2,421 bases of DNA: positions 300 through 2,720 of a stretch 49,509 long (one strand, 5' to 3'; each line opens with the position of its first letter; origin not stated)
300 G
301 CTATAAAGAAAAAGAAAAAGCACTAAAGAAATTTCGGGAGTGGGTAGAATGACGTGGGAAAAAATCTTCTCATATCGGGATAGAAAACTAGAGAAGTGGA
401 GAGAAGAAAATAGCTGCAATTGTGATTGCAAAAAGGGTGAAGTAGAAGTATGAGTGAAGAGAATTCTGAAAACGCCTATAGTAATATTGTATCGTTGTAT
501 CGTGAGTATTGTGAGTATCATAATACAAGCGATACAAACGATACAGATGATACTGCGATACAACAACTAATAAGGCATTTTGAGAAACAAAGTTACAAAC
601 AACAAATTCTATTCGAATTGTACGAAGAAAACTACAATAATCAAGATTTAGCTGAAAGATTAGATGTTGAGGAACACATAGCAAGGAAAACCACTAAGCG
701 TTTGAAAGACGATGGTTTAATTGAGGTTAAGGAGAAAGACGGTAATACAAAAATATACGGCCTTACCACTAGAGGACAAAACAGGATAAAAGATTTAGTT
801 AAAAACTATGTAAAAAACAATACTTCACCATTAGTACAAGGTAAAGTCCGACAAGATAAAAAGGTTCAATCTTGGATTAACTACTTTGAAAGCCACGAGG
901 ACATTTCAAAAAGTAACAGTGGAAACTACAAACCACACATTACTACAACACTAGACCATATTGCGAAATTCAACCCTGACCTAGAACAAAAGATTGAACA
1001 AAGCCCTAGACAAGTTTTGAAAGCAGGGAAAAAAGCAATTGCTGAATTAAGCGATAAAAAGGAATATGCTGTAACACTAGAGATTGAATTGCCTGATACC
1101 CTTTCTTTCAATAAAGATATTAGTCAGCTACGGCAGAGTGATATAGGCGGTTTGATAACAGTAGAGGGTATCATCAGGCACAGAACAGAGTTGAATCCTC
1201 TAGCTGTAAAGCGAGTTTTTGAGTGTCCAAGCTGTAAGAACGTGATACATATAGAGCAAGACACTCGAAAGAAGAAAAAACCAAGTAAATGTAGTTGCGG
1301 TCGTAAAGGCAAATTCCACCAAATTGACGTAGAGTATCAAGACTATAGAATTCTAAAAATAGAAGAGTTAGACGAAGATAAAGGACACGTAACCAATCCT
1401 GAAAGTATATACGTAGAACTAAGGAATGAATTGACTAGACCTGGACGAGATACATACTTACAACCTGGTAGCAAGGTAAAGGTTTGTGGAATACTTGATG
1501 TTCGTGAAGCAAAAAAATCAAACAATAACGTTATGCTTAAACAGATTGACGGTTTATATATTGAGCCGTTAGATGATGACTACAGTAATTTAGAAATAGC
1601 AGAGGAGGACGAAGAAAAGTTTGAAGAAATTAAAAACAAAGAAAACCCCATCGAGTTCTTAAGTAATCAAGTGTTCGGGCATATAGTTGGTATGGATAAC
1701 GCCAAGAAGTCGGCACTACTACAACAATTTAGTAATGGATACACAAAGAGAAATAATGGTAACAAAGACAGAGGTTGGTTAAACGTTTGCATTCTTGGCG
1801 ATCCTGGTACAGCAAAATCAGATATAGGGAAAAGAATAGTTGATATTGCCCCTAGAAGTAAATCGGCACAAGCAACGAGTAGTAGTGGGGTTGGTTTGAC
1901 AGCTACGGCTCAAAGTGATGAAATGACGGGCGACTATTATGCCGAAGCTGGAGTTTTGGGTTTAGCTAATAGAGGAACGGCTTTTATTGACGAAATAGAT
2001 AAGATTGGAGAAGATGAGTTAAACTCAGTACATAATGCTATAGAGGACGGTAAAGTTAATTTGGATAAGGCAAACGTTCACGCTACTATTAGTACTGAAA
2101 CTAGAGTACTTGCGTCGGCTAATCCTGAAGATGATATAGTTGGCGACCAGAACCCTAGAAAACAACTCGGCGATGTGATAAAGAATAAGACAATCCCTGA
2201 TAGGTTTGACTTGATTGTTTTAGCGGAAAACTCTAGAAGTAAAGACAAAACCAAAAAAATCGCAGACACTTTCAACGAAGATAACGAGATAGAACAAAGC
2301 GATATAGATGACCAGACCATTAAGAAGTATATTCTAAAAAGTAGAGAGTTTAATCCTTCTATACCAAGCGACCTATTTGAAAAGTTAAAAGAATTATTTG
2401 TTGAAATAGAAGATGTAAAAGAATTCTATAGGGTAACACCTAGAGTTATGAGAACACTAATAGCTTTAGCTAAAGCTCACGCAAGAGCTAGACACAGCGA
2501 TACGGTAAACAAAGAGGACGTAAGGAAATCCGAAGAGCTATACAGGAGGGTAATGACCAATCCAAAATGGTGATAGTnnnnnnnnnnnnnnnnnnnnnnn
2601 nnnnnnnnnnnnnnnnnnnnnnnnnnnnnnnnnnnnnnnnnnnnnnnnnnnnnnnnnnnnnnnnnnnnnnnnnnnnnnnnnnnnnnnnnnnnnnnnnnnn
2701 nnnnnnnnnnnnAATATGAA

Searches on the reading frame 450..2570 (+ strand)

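Call 19: search_protein_families(library=pfam, proteins=[window:450-2570:+], max_evalue=0.001)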
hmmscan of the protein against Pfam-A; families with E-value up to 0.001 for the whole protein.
window:450-2570:+ (707 aa): 7 families
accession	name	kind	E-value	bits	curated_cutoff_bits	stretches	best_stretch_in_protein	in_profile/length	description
PF00493.29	MCM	-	8.8e-49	166.1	23.3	1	387-606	1-218/224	MCM P-loop domain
PF17207.9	MCM_OB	-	8.9e-16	58.2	24.8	1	225-351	3-124/126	MCM OB domain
PF17855.7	MCM_lid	-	3.6e-12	47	27.4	1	623-700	2-85/87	MCM AAA-lid domain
PF01078.27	Mg_chelatase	-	5.8e-09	36.1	20.3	1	494-559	93-158/207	Magnesium chelatase, subunit ChlI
PF07728.20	AAA_5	-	2.3e-07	31.3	22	1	445-564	1-126/139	AAA domain (dynein-related subfamily)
PF14551.11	MCM_N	-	0.00043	21.1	24.9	0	163-204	35-76/95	MCM N-terminal domain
PF02002.24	TFIIE_alpha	-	0.00053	20.3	22.9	0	36-118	2-86/105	TFIIE alpha subunit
